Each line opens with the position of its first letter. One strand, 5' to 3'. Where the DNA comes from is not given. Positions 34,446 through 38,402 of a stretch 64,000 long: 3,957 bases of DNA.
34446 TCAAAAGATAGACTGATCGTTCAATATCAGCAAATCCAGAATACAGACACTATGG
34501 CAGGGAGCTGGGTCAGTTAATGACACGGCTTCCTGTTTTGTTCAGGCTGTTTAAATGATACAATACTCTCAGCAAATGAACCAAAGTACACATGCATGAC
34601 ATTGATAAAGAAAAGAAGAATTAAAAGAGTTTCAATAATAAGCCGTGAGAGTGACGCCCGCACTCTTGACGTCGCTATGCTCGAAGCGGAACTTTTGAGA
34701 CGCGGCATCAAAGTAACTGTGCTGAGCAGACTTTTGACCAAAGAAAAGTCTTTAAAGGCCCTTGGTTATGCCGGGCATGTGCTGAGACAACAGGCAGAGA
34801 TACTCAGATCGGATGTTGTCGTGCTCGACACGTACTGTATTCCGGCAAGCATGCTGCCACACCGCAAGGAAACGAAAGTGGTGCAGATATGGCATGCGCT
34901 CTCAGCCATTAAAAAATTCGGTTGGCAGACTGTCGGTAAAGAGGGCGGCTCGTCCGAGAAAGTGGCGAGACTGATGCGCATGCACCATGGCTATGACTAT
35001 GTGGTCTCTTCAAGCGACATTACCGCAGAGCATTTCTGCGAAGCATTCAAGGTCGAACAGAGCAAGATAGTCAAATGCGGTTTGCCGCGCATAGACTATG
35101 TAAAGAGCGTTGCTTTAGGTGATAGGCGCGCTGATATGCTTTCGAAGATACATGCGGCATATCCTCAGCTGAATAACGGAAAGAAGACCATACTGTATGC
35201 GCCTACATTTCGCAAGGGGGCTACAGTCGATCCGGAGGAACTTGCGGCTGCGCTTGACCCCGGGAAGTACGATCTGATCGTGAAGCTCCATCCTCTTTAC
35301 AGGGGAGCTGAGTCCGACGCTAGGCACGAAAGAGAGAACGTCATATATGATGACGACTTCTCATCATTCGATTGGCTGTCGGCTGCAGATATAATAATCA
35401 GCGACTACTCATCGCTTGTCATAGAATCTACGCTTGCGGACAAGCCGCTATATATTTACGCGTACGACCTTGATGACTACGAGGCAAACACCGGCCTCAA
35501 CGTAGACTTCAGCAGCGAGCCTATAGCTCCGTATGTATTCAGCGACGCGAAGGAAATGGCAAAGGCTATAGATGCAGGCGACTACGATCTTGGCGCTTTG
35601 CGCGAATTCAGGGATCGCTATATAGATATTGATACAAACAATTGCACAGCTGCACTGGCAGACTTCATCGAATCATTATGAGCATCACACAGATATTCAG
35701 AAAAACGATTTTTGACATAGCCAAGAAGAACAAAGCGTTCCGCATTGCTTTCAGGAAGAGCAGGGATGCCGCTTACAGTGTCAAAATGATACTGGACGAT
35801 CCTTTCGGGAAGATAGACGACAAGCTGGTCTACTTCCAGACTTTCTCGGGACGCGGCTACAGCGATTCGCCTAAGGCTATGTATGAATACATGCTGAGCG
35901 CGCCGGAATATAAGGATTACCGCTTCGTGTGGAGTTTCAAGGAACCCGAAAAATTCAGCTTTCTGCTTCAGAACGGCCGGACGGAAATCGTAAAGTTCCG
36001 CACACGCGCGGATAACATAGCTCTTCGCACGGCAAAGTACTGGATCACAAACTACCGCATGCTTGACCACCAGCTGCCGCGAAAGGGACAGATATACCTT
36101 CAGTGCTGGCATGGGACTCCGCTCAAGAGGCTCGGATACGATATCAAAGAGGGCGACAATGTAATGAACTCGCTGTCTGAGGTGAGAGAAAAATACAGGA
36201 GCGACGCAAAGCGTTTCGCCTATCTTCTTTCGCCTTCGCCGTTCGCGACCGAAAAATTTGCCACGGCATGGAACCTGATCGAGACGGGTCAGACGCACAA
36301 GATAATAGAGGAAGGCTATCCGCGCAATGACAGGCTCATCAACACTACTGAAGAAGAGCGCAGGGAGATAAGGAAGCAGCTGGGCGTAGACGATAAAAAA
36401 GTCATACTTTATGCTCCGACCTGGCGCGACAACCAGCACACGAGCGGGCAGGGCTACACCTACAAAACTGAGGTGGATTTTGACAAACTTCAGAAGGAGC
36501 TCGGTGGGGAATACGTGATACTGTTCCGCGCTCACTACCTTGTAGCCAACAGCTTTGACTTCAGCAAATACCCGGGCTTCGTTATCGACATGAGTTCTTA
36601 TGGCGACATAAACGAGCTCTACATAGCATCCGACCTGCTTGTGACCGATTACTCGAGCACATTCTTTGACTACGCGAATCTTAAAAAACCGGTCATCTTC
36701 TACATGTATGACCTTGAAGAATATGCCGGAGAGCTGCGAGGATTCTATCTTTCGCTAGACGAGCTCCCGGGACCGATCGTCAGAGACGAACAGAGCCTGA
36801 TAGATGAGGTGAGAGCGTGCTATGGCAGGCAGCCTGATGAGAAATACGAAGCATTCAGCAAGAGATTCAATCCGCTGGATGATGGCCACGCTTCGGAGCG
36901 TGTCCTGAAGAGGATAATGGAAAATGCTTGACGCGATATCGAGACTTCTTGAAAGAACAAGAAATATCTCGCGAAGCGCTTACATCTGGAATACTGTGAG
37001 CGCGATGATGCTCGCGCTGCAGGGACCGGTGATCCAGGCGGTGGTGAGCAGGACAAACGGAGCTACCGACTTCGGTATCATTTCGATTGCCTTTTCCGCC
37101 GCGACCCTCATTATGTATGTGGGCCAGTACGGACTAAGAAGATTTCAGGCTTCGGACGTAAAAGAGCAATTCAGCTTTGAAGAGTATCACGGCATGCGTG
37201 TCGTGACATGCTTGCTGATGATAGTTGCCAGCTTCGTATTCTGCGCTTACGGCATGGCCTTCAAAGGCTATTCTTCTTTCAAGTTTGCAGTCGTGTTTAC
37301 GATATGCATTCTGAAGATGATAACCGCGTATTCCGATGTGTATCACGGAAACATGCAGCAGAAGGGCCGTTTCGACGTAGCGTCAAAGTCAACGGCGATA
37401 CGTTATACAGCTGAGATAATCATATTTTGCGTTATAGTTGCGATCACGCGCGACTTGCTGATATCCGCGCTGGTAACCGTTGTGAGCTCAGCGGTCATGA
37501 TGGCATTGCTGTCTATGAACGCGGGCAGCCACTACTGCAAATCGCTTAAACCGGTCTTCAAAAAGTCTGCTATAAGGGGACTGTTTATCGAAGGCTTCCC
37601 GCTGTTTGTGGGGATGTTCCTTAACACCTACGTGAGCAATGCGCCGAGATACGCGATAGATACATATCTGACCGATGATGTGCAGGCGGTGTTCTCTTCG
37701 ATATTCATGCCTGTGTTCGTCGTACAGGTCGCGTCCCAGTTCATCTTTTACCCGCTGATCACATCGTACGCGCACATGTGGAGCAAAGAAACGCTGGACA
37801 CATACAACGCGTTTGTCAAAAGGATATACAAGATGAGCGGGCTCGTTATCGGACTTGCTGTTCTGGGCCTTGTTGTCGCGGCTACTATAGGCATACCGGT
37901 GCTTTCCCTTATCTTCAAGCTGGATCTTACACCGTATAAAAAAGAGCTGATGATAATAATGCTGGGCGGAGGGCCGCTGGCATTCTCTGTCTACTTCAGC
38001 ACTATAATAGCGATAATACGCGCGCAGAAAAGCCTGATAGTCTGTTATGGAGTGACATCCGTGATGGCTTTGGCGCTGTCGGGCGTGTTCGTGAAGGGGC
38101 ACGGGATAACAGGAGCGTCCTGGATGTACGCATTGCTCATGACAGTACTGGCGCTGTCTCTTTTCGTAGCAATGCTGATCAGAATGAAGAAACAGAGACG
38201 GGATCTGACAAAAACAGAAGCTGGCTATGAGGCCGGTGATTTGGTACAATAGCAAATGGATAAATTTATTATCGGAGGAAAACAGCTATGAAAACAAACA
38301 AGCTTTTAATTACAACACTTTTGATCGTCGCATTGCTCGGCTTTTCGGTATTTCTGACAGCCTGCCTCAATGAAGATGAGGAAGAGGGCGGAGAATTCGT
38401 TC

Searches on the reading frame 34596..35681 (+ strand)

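Call 77: search_protein_families(library=pfam, proteins=[window:34596-35681:+], max_evalue=0.001)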
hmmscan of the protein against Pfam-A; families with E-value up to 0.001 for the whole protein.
window:34596-35681:+ (361 aa): 1 family
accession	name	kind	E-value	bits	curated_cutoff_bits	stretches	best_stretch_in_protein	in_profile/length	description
PF04464.20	Glyphos_transf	-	5e-51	174.2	22.1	1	60-358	67-365/367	CDP-Glycerol:Poly(glycerophosphate) glycerophosphotransferase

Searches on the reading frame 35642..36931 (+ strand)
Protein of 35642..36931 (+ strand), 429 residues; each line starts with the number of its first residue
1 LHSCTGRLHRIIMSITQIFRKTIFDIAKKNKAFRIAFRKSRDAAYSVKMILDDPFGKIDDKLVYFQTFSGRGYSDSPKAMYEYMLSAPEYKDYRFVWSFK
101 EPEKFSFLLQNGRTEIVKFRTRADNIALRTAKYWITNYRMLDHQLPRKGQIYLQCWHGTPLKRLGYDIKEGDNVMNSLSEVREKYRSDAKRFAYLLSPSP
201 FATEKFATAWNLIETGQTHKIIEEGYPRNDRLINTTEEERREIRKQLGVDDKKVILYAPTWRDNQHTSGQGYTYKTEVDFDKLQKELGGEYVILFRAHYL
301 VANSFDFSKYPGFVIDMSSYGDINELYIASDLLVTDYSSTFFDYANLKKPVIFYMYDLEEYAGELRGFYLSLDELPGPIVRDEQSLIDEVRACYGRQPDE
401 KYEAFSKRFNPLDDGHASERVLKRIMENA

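Call 77: search_protein_families(library=pfam, proteins=[window:35642-36931:+], max_evalue=0.001)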
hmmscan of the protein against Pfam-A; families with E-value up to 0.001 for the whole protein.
window:35642-36931:+ (429 aa): 1 family
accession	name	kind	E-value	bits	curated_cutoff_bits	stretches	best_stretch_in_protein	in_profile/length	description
PF04464.20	Glyphos_transf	-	3.7e-110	368.8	22.1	1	58-426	11-366/367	CDP-Glycerol:Poly(glycerophosphate) glycerophosphotransferase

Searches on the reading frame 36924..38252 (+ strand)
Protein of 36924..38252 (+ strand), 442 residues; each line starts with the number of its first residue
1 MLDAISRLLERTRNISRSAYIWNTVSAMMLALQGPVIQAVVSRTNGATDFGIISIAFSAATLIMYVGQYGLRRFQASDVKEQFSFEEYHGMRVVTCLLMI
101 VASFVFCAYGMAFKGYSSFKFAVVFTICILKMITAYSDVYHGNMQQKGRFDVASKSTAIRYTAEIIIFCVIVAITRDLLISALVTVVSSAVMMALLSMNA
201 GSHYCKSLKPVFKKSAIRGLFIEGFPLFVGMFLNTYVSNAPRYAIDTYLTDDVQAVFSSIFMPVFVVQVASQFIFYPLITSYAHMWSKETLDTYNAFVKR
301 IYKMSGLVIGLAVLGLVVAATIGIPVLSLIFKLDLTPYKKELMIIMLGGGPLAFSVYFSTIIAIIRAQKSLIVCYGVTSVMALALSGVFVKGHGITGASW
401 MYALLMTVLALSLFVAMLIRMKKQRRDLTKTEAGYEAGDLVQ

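Call 77: search_protein_families(library=pfam, proteins=[window:36924-38252:+], max_evalue=0.001)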
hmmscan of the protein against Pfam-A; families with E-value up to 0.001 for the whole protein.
window:36924-38252:+ (442 aa): 1 family
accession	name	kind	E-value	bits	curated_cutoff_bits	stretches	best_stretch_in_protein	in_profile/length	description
PF01943.22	Polysacc_synt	-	1.1e-06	28.8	28.2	1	21-274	6-261/274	Polysaccharide biosynthesis protein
